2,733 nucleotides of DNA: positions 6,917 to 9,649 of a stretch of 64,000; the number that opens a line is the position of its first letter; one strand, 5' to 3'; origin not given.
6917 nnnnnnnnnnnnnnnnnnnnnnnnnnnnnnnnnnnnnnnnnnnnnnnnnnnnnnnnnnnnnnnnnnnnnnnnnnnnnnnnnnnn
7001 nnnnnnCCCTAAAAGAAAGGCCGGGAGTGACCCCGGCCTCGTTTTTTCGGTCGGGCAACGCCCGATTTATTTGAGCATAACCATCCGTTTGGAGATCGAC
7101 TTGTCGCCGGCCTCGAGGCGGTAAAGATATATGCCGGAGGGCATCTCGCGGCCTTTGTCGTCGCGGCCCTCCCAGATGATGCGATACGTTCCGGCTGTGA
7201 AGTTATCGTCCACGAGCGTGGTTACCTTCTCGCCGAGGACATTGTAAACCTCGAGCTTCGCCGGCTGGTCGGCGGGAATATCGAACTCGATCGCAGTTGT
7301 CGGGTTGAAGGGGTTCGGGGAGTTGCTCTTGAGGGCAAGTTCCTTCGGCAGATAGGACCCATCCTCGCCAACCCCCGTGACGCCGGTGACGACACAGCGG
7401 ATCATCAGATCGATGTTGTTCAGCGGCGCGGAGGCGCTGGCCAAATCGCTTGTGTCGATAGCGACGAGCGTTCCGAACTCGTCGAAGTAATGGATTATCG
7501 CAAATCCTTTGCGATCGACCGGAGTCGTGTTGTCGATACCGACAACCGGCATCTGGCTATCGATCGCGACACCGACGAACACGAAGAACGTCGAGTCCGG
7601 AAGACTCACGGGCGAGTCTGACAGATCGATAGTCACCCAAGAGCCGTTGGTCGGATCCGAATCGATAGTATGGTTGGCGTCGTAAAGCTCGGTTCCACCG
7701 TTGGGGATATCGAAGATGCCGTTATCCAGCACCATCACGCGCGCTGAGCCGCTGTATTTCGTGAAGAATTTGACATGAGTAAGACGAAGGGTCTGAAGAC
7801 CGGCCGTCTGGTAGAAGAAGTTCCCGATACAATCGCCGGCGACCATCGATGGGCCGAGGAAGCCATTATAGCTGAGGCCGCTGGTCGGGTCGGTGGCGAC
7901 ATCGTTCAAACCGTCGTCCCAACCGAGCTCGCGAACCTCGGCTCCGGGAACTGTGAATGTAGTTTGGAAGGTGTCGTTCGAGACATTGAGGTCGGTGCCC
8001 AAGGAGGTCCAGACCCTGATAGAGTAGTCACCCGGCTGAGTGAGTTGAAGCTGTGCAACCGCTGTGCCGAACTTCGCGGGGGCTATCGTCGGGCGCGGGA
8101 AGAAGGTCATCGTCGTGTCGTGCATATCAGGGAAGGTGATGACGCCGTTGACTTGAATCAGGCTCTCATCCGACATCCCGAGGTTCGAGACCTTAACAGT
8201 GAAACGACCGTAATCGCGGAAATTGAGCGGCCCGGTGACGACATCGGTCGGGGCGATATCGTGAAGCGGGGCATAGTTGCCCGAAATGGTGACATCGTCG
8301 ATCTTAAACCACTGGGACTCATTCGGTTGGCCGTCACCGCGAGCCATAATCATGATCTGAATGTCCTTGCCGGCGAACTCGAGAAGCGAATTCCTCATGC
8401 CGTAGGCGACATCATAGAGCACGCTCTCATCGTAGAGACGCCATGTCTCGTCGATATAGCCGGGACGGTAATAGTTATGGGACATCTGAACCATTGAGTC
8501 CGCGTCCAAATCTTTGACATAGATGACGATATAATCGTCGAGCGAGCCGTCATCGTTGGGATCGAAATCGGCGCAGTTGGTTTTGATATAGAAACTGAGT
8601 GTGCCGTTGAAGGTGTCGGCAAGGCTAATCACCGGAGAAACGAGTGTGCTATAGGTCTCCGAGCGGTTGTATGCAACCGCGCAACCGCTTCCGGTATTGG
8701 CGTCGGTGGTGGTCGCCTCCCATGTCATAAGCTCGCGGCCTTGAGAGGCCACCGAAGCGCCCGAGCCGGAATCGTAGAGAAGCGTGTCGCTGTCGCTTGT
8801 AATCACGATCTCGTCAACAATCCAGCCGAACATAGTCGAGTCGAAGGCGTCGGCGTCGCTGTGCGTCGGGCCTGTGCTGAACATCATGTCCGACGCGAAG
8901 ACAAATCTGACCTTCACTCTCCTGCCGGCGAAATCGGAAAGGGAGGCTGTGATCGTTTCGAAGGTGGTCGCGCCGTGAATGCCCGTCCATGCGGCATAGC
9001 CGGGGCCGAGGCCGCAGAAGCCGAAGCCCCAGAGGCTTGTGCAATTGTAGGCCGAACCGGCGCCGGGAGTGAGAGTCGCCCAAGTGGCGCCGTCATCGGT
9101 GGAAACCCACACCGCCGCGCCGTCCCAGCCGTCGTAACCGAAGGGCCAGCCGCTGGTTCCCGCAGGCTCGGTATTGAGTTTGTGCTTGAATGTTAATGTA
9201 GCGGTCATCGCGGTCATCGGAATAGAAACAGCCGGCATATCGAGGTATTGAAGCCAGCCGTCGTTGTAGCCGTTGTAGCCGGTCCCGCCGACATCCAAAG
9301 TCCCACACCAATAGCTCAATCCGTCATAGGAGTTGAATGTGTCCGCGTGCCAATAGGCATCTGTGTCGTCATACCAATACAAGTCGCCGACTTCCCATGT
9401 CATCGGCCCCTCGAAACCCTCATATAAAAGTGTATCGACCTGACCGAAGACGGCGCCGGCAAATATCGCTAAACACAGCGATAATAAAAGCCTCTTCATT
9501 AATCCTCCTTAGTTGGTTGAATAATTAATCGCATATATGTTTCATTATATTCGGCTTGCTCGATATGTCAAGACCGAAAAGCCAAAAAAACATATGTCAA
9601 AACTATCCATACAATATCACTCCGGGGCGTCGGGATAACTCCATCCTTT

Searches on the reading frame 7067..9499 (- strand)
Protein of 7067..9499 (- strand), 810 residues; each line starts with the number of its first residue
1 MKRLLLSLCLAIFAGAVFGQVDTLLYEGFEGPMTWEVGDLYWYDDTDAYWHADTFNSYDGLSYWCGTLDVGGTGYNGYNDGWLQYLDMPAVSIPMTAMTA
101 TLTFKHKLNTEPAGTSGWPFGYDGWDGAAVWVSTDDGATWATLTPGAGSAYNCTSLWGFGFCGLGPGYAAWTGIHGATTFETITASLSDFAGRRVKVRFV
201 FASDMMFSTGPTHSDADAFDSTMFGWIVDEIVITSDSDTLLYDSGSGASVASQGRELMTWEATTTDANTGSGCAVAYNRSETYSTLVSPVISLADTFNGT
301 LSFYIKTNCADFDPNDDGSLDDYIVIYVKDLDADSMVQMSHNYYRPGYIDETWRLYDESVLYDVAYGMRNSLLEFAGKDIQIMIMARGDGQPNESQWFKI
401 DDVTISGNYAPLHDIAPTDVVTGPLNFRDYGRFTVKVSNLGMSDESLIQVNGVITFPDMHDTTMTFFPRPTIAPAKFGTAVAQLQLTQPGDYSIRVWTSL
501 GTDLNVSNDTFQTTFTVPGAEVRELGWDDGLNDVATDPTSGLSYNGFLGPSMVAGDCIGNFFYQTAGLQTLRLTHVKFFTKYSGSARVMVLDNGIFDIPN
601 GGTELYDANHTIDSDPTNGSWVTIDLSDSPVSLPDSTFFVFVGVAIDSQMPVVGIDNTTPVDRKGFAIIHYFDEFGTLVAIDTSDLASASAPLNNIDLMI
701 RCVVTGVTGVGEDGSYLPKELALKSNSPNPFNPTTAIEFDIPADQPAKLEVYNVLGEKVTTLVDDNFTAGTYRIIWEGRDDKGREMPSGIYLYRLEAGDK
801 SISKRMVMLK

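Call 16: search_protein_families(library=pfam, proteins=[window:7067-9499:-])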
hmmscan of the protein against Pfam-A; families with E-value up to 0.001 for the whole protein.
window:7067-9499:- (810 aa): 3 families
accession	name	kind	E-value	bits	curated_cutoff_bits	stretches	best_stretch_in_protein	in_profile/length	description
PF13860.13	FlgD_ig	-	8.4e-07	29.3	27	1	736-798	13-76/79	FlgD Ig-like domain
PF13585.12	CHU_C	-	0.00014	22.3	27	1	745-800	27-76/86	CHU_C Type IX secretion signal domain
PF18962.6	Por_Secre_tail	-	0.00038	21.1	27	0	728-807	3-74/75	Secretion system C-terminal sorting domain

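Call 57: find_encoding_contigs(protein=window:7067-9499:-, flank=5000, max_places=10)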
Protein window:7067-9499:- (810 aa): 11 contigs read that carry it; 7 places shown.
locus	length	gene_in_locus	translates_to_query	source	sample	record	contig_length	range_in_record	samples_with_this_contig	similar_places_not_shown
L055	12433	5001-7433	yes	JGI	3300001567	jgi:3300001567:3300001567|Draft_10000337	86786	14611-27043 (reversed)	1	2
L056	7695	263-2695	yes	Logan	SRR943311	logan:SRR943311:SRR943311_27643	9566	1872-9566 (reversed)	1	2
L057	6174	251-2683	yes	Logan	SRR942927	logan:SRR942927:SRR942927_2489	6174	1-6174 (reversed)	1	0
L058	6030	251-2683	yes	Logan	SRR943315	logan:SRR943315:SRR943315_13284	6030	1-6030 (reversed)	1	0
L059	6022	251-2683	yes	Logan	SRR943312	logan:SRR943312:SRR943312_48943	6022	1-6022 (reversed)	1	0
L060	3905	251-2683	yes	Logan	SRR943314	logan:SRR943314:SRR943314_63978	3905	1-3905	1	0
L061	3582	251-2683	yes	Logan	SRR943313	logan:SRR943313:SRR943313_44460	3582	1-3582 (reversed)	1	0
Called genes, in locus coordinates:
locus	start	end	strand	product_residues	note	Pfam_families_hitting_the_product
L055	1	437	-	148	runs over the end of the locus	PF22769:DCD, PF00692:dUTPase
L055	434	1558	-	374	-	PF00675:Peptidase_M16, PF05193:Peptidase_M16_C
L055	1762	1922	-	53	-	-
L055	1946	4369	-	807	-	PF13567:DUF4131, PF03772:Competence, PF00753:Lactamase_B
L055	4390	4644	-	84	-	-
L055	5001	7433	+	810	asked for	PF18962:Por_Secre_tail (faint), PF13860:FlgD_ig (weak)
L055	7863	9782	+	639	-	PF13176:TPR_7 (faint), PF13432:TPR_16 (weak), PF13414:TPR_11 (weak), PF14559:TPR_19 (weak), PF13371:TPR_9, PF13424:TPR_12, PF00515:TPR_1 (weak), PF07719:TPR_2 (weak), +6 more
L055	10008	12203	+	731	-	PF06739:SBBP (faint)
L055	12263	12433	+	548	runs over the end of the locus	PF01268:FTHFS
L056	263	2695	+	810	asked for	PF18962:Por_Secre_tail (faint), PF13860:FlgD_ig (weak)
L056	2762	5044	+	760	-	PF13231:PMT_2, PF13432:TPR_16 (weak), PF13414:TPR_11 (weak), PF14559:TPR_19 (weak), PF13371:TPR_9, PF13424:TPR_12, PF00515:TPR_1 (weak), PF07719:TPR_2 (weak), +5 more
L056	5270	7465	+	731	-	PF06739:SBBP (faint)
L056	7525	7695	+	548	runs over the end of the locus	PF01268:FTHFS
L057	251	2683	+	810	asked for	PF18962:Por_Secre_tail (faint), PF13860:FlgD_ig (weak)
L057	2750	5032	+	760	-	PF13231:PMT_2, PF13432:TPR_16 (weak), PF13414:TPR_11 (weak), PF14559:TPR_19 (weak), PF13371:TPR_9, PF13424:TPR_12, PF00515:TPR_1 (weak), PF07719:TPR_2 (weak), +5 more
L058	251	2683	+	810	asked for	PF18962:Por_Secre_tail (faint), PF13860:FlgD_ig (weak)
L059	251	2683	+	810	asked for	PF18962:Por_Secre_tail (faint), PF13860:FlgD_ig (weak)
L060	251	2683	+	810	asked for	PF18962:Por_Secre_tail (faint), PF13860:FlgD_ig (weak)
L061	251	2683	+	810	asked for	PF18962:Por_Secre_tail (faint), PF13860:FlgD_ig (weak)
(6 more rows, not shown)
